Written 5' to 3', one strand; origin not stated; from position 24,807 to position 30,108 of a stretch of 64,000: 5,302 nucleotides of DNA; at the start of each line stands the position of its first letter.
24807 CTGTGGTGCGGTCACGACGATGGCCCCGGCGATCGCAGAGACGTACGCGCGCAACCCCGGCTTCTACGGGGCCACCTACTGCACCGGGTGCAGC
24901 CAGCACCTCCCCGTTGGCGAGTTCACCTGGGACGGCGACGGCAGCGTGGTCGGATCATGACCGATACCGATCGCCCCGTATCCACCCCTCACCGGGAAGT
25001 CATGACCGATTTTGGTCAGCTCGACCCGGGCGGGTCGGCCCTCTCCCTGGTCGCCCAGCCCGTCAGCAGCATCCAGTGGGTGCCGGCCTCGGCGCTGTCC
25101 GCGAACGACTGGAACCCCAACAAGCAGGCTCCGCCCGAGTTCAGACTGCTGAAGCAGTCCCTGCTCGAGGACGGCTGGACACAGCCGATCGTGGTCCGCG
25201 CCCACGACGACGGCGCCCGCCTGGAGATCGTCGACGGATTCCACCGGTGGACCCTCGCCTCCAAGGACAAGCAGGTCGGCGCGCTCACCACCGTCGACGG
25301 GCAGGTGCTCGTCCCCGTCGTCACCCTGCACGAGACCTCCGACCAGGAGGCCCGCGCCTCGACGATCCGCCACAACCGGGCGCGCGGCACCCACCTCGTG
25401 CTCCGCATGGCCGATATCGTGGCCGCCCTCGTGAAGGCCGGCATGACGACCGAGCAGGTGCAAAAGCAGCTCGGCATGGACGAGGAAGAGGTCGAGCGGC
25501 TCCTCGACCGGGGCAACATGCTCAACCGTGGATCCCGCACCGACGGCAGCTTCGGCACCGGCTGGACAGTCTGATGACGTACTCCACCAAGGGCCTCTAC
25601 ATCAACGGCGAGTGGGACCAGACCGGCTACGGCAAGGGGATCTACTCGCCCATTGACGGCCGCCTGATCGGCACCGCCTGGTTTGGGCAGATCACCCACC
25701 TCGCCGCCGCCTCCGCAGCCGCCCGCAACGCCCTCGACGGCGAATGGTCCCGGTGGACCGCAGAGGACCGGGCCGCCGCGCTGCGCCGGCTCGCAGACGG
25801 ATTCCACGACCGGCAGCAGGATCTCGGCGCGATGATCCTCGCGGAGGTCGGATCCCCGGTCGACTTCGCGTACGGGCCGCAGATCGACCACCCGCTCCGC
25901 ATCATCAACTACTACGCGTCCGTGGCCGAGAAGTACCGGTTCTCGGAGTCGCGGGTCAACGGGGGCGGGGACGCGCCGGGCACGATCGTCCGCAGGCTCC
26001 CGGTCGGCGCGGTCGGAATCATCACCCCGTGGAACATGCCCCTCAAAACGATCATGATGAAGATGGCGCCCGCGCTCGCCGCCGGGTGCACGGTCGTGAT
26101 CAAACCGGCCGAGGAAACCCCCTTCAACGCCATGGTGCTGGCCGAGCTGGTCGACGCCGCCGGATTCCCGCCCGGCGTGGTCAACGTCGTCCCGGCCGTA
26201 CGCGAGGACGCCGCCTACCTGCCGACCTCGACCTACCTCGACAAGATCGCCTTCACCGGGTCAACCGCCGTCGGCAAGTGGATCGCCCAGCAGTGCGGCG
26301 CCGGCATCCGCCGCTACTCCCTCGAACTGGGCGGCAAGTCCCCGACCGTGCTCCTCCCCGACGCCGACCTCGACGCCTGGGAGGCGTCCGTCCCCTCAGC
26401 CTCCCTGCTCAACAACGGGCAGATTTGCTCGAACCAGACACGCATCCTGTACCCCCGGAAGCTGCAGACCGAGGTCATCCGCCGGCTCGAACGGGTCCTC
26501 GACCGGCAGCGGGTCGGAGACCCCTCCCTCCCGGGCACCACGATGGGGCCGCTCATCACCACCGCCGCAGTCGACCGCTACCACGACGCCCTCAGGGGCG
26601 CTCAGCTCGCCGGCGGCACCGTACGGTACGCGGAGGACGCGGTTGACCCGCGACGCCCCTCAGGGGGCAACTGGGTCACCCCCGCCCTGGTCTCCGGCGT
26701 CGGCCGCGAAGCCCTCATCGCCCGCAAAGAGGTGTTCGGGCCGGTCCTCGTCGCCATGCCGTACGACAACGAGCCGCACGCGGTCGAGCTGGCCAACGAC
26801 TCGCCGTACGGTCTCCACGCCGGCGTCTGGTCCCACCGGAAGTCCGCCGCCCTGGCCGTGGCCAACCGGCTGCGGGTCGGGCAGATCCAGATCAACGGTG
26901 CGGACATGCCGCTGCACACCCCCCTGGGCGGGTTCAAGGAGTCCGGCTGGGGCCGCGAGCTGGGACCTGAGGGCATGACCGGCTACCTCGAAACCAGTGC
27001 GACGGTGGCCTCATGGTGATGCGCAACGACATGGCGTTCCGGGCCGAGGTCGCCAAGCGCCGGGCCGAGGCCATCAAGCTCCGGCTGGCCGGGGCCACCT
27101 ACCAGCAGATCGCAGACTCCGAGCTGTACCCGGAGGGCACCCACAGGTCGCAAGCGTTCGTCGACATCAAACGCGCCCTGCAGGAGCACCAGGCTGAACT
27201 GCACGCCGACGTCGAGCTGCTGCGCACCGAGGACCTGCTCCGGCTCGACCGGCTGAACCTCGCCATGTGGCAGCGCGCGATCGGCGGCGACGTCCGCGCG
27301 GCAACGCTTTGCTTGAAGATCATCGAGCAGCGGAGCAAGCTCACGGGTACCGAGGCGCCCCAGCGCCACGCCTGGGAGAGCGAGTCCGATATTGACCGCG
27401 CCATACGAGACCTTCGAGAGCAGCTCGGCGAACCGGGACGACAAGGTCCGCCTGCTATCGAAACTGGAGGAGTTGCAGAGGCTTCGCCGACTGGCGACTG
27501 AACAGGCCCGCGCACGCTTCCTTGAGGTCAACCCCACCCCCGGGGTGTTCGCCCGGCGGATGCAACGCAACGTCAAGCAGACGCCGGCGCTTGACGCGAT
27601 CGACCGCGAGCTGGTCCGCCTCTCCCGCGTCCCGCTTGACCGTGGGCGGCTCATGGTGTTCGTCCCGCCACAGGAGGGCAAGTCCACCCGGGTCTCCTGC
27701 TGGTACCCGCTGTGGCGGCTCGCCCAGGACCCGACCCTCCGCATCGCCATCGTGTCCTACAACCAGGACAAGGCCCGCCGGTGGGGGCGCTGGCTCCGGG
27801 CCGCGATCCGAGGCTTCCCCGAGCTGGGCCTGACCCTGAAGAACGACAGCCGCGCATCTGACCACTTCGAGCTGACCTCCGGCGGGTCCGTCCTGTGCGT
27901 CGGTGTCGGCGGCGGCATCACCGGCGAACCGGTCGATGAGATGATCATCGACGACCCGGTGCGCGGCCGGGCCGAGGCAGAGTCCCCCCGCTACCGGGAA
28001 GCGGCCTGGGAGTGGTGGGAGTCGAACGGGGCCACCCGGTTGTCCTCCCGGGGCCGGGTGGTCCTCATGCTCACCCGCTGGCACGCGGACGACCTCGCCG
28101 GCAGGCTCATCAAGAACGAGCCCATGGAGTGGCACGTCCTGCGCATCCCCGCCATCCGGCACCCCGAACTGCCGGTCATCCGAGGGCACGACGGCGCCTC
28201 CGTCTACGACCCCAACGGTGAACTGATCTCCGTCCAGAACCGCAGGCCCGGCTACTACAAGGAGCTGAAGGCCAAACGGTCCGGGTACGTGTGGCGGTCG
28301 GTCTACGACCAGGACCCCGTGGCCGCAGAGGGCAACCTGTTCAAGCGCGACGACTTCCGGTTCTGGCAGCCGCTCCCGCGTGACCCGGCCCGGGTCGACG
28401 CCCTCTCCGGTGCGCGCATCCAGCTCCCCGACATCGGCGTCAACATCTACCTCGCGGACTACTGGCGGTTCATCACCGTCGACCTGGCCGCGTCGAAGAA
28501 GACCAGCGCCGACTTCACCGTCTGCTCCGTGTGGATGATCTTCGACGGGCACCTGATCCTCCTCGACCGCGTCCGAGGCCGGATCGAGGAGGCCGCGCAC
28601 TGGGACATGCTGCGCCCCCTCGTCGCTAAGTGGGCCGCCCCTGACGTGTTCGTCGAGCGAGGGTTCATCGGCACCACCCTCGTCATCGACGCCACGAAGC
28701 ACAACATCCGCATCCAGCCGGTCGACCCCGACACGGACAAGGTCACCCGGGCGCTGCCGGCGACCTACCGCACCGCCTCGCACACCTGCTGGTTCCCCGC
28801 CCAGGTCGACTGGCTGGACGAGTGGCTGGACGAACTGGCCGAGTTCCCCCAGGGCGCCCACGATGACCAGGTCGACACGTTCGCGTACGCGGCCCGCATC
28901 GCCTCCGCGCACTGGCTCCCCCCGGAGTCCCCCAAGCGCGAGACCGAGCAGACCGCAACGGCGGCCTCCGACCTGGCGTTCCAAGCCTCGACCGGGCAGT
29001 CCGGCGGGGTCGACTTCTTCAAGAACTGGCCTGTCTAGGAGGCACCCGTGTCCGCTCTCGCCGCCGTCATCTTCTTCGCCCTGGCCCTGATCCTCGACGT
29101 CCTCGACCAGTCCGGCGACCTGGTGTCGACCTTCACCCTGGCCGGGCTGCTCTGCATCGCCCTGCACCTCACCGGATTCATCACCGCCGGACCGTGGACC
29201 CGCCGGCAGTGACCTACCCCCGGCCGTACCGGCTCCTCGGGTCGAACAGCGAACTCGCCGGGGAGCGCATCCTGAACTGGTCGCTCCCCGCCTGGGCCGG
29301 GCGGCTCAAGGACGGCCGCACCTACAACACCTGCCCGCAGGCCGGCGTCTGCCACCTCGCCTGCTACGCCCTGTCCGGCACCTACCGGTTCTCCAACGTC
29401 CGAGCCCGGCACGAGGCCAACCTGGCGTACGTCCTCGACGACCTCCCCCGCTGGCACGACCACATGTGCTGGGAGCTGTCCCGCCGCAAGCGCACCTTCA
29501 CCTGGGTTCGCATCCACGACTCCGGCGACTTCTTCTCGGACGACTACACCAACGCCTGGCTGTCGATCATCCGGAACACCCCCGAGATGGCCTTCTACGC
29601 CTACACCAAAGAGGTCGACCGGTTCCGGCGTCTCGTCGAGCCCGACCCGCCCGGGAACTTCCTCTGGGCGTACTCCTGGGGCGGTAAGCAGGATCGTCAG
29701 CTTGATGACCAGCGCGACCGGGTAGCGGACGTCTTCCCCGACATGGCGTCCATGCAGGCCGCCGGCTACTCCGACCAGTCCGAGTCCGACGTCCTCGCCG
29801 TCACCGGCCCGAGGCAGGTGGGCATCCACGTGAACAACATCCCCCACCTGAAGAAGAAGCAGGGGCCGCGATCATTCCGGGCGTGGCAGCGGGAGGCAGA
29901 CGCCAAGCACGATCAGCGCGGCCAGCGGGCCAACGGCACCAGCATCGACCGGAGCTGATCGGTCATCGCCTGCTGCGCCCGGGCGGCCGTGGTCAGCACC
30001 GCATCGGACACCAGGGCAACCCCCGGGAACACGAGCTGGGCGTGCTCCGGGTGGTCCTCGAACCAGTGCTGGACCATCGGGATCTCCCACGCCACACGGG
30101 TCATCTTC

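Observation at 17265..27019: Eleven-gene phage biosynthetic operon fused to the packaging genes: candidate new DNA (or virion) hypermodification system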

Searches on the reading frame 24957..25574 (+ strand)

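Call 6: search_protein_families(library=pfam, proteins=[window:24957-25574:+], max_evalue=0.01)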
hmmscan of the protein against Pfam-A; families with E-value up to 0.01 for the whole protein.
window:24957-25574:+ (205 aa): 1 family
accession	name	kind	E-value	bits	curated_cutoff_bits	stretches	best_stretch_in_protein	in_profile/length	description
PF02195.25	ParB_N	-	3.2e-06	27.5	26.3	1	39-103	3-67/95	ParB N-terminal domain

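Call 9: search_protein_families(library=phrogs, proteins=[window:24957-25574:+], max_evalue=0.001)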
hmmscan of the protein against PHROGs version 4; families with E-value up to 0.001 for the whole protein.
window:24957-25574:+ (205 aa): 10 families
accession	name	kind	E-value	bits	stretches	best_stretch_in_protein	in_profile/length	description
phrog_2159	-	DNA, RNA and nucleotide metabolism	4e-60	205.1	1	32-203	54-223/365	ParB-like partition protein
phrog_498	-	other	3.9e-16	59.7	1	33-187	29-168/633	DNA methyltransferase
phrog_723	-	DNA, RNA and nucleotide metabolism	3.1e-15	57.6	1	37-185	11-143/223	ParB-like partition protein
phrog_26387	-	DNA, RNA and nucleotide metabolism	1.3e-12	48.7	1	40-178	11-140/252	ParB-like partition nuclease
phrog_4715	-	DNA, RNA and nucleotide metabolism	2.3e-10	40.5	1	35-190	143-306/630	ParB-like partition protein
phrog_8071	-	DNA, RNA and nucleotide metabolism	1.6e-08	35.2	1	38-148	6-100/389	ParB-like partition protein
phrog_620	-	DNA, RNA and nucleotide metabolism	2.6e-08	35.2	1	37-183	7-135/217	ParB-like partition protein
phrog_6218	-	DNA, RNA and nucleotide metabolism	3.3e-07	30.8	1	43-181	9-137/506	ParB-like partition protein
phrog_1033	-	DNA, RNA and nucleotide metabolism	3.8e-07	31.2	1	64-183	60-173/334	ParB-like partition protein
phrog_3264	-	DNA, RNA and nucleotide metabolism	1.6e-06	29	1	33-187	43-186/337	ParB-like partition protein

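Call 45: search_protein_families(library=ncbifam, proteins=[window:24957-25574:+], max_evalue=0.001)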
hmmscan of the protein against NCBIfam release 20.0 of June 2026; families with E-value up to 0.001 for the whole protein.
window:24957-25574:+ (205 aa): 3 families
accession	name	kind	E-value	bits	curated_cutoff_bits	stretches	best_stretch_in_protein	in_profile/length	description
TIGR00180.1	parB_part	domain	1.3e-05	25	58.45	1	65-171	32-129/186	ParB/RepB/Spo0J family partition protein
TIGR03734.1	PRTRC_parB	hypoth_equivalog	1.7e-05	23.5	278.6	1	61-181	16-129/555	PRTRC system ParB family protein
TIGR04285.1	nucleoid_noc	exception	0.00054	19.4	315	1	39-105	2-66/255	nucleoid occlusion protein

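Call 94: search_protein_families(library=padloc, proteins=[window:24957-25574:+], max_evalue=0.01)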
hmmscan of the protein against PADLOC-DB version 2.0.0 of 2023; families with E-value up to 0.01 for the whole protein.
window:24957-25574:+ (205 aa): 0 families

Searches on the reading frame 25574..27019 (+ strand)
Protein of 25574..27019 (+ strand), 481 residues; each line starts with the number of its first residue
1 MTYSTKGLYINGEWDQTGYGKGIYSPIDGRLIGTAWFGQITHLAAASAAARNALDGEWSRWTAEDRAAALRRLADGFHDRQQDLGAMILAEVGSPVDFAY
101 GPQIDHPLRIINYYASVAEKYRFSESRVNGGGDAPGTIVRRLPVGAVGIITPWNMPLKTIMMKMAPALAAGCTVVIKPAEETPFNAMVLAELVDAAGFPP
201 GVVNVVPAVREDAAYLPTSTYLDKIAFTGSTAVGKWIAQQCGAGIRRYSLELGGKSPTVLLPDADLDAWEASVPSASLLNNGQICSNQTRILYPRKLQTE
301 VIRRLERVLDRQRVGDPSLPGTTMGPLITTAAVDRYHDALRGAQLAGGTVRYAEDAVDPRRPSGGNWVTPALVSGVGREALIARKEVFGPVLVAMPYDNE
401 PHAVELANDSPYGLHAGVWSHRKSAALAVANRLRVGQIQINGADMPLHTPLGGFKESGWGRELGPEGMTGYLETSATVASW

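Call 7: search_protein_families(library=pfam, proteins=[window:25574-27019:+], max_evalue=0.01)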
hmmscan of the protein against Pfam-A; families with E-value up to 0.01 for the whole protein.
window:25574-27019:+ (481 aa): 1 family
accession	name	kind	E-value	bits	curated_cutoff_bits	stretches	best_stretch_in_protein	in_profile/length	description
PF00171.27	Aldedh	-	4.7e-123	411.6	23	1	24-475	12-459/461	Aldehyde dehydrogenase family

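Call 45: search_protein_families(library=ncbifam, proteins=[window:25574-27019:+], max_evalue=0.001)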
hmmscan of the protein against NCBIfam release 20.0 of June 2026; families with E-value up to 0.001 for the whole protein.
window:25574-27019:+ (481 aa): 41 families (the best 25 are shown)
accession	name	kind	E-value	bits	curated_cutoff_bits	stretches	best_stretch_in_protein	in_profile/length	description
TIGR04284.1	aldehy_Rv0768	hypoth_equivalog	2.2e-102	343.5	775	1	23-476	19-475/480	aldehyde dehydrogenase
NF010000.0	PRK13473.1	subfamily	3.7e-95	319.3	615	1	8-473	5-466/475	aminobutyraldehyde dehydrogenase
NF045735.1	PaDhStyDPseudo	equivalog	3.4e-94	316.2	850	1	8-477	5-479/483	phenylacetaldehyde dehydrogenase StyD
TIGR03216.1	OH_muco_semi_DH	equivalog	1.1e-91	307.8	693.25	1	9-475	4-475/481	2-hydroxymuconic semialdehyde dehydrogenase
TIGR02299.1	HpaE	equivalog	7.3e-91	305.2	638.35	1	8-474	3-471/488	5-carboxymethyl-2-hydroxymuconate semialdehyde dehydrogenase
TIGR01804.1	BADH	equivalog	1e-90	304.5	668.6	1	9-473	1-465/467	betaine-aldehyde dehydrogenase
NF045736.1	PaDhStyDRhodo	equivalog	2e-89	300.3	800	1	6-472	3-470/479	phenylacetaldehyde dehydrogenase StyD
NF006916.0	PRK09407.1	equivalog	1.6e-87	294.3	521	1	23-476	38-489/526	succinic semialdehyde dehydrogenase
TIGR01780.1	SSADH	subfamily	3e-87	293.4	646.35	1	24-474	2-447/448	succinate-semialdehyde dehydrogenase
NF009725.0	PRK13252.1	equivalog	6.2e-86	288.8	593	1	4-474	5-474/488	betaine-aldehyde dehydrogenase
NF007352.0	PRK09847.1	equivalog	1.4e-74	251.4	850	1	8-462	22-474/495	aldehyde dehydrogenase PuuC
NF008415.0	PRK11241.1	equivalog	5.3e-73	246.3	828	1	8-474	13-475/482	NADP-dependent succinate-semialdehyde dehydrogenase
NF042993.1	AlphKGSA_gudD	equivalog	6e-72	242.9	770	1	9-464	7-465/481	alpha-ketoglutaric semialdehyde dehydrogenase GucD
NF007497.0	PRK10090.1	equivalog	8.1e-72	242.5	500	1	5-475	6-473/480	aldehyde dehydrogenase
NF052305.1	DioxValDhHalo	equivalog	1.1e-71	242.1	750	1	6-472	5-474/483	2,5-dioxovalerate dehydrogenase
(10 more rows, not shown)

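Call 98: find_encoding_contigs(protein=window:25574-27019:+, flank=4000, max_places=6)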
Protein window:25574-27019:+ (481 aa): 2 contigs read that carry it; 2 places shown.
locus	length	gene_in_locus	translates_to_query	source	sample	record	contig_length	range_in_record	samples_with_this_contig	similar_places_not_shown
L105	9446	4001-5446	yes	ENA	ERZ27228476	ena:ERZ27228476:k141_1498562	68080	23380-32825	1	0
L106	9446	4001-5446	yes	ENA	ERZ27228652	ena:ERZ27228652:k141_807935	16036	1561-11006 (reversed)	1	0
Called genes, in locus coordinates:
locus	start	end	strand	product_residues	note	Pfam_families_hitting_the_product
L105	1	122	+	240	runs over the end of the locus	PF01755:Glyco_transf_25 (weak)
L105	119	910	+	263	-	PF13578:Methyltransf_24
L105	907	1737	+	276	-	-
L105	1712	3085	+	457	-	PF01507:PAPS_reduct, PF11922:DUF3440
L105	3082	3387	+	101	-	-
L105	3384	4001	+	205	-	PF02195:ParB_N (weak)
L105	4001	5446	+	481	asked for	PF00171:Aldedh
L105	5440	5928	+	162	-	-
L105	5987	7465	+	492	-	PF03237:Terminase_6N (weak)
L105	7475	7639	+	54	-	-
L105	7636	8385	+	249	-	PF17338:GP88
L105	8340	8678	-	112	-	-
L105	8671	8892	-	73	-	-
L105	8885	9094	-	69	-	-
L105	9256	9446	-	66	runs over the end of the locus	-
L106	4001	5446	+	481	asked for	PF00171:Aldedh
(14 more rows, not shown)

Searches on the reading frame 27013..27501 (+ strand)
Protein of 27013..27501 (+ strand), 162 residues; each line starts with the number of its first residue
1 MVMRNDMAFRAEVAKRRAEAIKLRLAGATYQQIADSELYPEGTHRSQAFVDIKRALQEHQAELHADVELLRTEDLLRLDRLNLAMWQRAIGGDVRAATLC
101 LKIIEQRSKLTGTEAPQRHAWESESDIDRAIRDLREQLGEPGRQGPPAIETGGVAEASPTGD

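Call 7: search_protein_families(library=pfam, proteins=[window:27013-27501:+], max_evalue=0.01)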
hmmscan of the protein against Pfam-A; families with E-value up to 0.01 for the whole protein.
window:27013-27501:+ (162 aa): 1 family
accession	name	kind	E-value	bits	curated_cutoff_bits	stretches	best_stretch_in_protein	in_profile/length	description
PF13384.12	HTH_23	-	0.004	17.4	24.6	0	15-35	5-25/50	Homeodomain-like domain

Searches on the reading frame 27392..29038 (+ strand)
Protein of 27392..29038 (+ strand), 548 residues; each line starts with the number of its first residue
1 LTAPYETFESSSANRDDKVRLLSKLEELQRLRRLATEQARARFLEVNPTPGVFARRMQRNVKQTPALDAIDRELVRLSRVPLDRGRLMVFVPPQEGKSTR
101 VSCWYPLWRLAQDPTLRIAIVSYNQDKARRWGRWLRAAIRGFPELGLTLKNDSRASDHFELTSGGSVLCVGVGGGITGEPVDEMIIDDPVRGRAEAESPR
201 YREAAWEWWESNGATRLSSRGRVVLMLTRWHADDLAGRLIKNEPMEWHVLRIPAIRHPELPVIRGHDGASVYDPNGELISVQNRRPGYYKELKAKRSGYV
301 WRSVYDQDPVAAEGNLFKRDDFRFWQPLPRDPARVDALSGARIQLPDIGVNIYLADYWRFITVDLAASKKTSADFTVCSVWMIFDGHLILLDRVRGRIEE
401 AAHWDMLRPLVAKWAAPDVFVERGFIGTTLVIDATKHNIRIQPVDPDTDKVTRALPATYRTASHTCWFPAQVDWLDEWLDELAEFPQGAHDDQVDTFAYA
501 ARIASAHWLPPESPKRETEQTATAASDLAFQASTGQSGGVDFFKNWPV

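Call 7: search_protein_families(library=pfam, proteins=[window:27392-29038:+], max_evalue=0.01)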
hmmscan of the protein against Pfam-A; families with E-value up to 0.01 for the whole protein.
window:27392-29038:+ (548 aa): 1 family
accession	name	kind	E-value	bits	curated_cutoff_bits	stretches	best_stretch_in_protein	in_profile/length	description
PF03237.21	Terminase_6N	-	9.1e-07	29.2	22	1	92-324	5-215/215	Terminase large subunit, T4likevirus-type, N-terminal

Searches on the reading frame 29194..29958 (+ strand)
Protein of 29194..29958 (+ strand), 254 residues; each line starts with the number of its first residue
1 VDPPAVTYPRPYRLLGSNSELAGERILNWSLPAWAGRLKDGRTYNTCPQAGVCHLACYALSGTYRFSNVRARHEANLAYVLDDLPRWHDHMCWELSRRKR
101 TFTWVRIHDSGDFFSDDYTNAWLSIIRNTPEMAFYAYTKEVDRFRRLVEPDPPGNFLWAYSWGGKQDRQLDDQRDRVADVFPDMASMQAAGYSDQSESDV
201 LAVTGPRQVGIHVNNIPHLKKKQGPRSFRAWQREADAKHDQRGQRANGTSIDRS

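Call 7: search_protein_families(library=pfam, proteins=[window:29194-29958:+], max_evalue=0.01)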
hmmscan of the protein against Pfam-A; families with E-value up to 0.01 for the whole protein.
window:29194-29958:+ (254 aa): 3 families
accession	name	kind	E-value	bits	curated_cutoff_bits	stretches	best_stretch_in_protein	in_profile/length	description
PF17338.8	GP88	-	1.5e-53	182.5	24.4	1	23-233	21-220/230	Gene product 88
PF07505.17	DUF5131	-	0.0035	17.3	28.9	1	51-153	21-126/243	Protein of unknown function (DUF5131)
PF08223.16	PaaX_C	-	0.0053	17.5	22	1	116-171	15-74/91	PaaX-like protein C-terminal domain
